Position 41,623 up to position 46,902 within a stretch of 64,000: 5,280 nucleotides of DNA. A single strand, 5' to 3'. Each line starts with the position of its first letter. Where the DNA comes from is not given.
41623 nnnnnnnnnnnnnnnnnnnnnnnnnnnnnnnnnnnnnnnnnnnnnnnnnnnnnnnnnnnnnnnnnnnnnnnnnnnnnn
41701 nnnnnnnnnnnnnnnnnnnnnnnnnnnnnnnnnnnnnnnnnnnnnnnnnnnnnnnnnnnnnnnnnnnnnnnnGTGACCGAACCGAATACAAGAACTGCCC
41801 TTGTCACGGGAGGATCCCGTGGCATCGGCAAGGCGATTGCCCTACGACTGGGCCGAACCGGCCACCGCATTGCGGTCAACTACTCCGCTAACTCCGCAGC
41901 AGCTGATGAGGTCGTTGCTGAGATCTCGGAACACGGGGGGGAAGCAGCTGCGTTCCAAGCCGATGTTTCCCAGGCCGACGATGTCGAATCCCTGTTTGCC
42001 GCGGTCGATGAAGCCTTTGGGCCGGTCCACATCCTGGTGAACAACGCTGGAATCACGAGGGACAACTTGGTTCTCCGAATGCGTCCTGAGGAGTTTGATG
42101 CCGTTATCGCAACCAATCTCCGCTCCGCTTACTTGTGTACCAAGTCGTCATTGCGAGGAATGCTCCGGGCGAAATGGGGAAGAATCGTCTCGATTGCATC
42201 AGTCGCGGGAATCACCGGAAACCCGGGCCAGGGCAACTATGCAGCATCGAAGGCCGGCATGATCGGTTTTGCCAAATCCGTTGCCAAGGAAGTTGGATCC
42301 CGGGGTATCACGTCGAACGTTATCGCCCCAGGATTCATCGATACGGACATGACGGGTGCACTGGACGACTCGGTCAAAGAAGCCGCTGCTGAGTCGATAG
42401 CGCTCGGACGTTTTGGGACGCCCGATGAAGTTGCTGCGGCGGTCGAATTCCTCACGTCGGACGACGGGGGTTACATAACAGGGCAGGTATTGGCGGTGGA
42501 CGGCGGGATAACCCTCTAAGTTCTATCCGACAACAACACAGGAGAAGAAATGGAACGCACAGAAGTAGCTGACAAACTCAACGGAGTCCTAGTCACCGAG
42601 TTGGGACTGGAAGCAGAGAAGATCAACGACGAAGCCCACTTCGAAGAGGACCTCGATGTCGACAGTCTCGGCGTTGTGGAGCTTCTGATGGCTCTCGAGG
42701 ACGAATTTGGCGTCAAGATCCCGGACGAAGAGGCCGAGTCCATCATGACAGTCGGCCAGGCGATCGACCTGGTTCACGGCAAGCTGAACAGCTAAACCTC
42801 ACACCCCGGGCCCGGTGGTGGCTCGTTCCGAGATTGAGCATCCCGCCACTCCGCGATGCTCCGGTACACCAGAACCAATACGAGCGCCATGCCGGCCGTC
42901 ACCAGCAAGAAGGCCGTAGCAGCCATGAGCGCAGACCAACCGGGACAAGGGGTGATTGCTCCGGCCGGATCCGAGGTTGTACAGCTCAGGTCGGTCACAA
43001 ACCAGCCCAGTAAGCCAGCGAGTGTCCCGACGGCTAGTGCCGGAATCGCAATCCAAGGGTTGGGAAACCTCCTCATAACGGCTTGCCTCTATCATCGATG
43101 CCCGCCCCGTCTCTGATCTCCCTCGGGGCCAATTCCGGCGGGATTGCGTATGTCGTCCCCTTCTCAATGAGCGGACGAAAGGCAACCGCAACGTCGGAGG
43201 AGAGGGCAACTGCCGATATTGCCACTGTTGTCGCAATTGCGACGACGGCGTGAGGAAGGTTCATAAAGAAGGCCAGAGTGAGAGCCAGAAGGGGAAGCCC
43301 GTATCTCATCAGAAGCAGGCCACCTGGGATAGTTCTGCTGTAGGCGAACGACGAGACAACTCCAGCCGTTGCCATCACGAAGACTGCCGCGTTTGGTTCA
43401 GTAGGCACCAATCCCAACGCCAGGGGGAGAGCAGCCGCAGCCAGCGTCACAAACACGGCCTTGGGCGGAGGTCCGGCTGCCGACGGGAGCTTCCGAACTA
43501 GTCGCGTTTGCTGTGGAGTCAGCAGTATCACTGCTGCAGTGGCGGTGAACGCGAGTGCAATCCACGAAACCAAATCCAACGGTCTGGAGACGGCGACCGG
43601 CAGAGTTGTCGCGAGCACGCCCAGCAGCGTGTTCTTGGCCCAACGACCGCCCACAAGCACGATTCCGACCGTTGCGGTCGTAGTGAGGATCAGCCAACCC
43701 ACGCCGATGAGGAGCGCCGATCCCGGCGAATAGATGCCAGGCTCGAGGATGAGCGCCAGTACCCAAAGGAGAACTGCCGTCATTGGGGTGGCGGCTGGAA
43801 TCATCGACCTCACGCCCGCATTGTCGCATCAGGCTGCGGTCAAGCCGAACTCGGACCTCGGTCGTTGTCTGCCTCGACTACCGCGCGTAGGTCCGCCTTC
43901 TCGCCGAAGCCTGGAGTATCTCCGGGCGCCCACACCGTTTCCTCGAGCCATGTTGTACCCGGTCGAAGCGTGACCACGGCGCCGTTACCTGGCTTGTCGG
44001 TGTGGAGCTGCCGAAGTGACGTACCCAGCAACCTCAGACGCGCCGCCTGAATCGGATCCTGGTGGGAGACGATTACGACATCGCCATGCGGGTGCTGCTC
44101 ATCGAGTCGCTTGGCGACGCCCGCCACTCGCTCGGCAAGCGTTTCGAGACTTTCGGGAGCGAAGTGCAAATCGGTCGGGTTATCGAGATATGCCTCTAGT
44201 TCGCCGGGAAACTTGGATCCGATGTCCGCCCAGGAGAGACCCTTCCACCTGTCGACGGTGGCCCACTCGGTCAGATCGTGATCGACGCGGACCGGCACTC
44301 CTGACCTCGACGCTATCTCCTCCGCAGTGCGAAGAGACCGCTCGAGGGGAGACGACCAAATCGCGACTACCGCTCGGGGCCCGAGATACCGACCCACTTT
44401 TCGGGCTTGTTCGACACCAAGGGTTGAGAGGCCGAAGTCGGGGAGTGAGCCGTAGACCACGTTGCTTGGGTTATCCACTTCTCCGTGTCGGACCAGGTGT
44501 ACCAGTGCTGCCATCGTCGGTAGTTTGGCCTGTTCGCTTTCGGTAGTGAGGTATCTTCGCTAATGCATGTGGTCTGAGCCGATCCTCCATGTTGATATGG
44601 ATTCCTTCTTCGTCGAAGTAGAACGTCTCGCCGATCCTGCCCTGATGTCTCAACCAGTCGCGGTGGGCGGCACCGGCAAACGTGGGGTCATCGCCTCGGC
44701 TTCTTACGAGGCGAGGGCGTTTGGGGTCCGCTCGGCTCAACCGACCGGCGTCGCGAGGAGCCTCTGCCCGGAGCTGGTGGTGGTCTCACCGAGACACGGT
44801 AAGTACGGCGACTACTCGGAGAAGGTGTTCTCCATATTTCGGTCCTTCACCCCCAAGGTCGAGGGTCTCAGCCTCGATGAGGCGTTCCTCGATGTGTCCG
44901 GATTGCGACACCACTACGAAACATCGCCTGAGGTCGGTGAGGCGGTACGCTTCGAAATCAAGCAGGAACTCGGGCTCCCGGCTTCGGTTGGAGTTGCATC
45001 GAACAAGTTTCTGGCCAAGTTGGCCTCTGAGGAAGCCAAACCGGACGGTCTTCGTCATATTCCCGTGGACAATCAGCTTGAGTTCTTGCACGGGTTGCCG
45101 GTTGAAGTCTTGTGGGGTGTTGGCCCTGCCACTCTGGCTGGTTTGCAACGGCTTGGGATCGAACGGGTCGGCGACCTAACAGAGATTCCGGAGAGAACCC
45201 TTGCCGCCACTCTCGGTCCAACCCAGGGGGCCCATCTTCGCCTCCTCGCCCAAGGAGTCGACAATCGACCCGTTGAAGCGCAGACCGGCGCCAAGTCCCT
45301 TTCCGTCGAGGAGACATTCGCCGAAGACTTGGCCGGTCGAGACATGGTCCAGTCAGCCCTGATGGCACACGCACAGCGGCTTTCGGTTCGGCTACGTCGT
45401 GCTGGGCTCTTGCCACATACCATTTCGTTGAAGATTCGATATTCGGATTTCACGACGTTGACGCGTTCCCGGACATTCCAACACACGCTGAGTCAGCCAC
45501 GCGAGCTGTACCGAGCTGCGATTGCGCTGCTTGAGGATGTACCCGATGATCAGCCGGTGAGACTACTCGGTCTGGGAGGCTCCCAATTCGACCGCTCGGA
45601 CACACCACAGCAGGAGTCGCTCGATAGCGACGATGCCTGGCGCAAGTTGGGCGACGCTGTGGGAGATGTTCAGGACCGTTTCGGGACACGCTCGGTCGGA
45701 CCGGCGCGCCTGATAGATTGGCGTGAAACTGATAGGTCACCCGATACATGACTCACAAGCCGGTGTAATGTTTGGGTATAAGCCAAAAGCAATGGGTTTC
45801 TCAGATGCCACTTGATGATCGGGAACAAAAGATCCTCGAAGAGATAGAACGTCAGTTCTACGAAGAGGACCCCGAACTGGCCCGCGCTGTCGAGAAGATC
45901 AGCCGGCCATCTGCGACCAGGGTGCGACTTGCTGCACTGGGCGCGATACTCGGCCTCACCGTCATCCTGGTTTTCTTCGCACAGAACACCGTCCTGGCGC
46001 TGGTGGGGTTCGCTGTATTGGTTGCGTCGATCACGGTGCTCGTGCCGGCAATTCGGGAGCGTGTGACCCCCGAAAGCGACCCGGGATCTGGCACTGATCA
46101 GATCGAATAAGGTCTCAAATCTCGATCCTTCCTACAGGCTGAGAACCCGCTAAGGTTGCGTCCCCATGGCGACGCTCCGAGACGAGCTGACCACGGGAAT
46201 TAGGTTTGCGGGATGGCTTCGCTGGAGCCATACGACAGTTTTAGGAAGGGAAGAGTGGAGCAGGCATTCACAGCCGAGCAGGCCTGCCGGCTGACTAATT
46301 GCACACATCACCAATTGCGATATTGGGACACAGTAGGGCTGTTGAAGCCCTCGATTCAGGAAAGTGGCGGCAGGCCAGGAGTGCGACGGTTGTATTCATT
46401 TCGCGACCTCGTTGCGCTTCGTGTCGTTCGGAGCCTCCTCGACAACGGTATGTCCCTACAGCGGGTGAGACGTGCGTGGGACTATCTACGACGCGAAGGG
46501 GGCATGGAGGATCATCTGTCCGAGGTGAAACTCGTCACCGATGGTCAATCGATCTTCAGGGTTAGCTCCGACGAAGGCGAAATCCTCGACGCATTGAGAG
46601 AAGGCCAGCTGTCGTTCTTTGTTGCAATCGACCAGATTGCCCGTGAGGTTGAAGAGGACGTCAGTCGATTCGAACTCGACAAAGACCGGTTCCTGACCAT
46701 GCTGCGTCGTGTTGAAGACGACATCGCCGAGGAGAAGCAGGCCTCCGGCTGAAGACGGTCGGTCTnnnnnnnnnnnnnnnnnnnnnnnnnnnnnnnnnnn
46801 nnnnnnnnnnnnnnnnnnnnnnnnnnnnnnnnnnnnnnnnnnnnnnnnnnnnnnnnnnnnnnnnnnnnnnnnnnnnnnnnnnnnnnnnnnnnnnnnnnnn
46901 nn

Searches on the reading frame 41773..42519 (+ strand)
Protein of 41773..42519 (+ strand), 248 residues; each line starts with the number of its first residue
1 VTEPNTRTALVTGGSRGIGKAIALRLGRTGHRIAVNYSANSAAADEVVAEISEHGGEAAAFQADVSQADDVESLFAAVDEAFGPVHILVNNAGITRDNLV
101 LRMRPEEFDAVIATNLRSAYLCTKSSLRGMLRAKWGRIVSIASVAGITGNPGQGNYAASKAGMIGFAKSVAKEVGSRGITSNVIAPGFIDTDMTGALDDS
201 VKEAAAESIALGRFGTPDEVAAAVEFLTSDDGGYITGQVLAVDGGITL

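Call 63: search_protein_families(library=pfam, proteins=[window:41773-42519:+], max_evalue=0.0001)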
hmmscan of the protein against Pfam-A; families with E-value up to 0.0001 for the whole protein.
window:41773-42519:+ (248 aa): 3 families
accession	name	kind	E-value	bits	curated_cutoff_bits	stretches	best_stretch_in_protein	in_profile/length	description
PF13561.12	adh_short_C2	-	4.5e-63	213.4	27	1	16-247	6-236/236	Enoyl-(Acyl carrier protein) reductase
PF00106.31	adh_short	-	1e-58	198.5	26.6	1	8-199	2-192/195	short chain dehydrogenase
PF08659.16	KR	-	9.6e-23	81.5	22.6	1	8-171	2-164/180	KR domain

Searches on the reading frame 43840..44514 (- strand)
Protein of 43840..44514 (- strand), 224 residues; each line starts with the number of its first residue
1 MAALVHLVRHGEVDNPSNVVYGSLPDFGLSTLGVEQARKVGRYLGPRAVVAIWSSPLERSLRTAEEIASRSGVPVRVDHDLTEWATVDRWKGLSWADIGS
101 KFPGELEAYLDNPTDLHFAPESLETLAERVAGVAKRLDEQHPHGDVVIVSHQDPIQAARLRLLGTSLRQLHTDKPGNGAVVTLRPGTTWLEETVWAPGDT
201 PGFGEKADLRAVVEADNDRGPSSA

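Call 63: search_protein_families(library=pfam, proteins=[window:43840-44514:-], max_evalue=0.0001)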
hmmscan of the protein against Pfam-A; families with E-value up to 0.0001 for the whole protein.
window:43840-44514:- (224 aa): 1 family
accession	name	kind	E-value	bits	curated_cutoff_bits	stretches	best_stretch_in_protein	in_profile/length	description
PF00300.27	His_Phos_1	-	6.1e-40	137.4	21.7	1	5-184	1-180/194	Histidine phosphatase superfamily (branch 1)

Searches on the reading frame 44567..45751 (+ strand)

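Call 63: search_protein_families(library=pfam, proteins=[window:44567-45751:+], max_evalue=0.0001)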
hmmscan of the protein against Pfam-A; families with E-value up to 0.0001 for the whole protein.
window:44567-45751:+ (394 aa): 3 families
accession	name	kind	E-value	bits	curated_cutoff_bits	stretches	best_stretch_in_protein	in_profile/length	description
PF00817.25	IMS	-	3.8e-50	170.1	23.2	1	9-155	1-148/148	impB/mucB/samB family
PF11799.13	IMS_C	-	4.1e-28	98.4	20.7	1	243-352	2-109/109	impB/mucB/samB family C-terminal domain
PF21999.2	IMS_HHH_1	-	3e-05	24.8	27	1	182-232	3-53/53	DNA polymerase-iota, thumb domain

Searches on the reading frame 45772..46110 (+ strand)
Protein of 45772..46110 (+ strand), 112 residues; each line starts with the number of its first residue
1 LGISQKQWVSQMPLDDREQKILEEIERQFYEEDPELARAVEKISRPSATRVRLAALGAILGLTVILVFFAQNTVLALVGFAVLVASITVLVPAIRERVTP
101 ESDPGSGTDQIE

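Call 63: search_protein_families(library=pfam, proteins=[window:45772-46110:+], max_evalue=0.0001)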
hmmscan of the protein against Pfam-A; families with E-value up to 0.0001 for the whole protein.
window:45772-46110:+ (112 aa): 1 family
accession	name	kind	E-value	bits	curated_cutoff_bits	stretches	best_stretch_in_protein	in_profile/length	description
PF11239.13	DUF3040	-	1.9e-18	66.9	24.7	1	12-87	1-82/84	Protein of unknown function (DUF3040)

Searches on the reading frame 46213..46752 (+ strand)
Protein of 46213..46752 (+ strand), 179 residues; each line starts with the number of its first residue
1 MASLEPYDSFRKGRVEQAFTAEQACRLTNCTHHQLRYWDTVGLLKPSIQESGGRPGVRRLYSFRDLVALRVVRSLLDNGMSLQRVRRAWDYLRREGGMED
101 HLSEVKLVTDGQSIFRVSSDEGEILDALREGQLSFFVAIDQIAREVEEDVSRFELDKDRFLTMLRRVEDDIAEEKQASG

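Call 63: search_protein_families(library=pfam, proteins=[window:46213-46752:+], max_evalue=0.0001)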
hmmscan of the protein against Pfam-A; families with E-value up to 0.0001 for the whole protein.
window:46213-46752:+ (179 aa): 2 families
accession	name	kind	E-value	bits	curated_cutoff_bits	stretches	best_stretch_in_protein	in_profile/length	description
PF13411.12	MerR_1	-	2e-16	60.3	21.6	1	20-88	2-65/69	MerR HTH family regulatory protein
PF00376.29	MerR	-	8.3e-07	29.2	28.2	1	22-54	3-35/38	MerR family regulatory protein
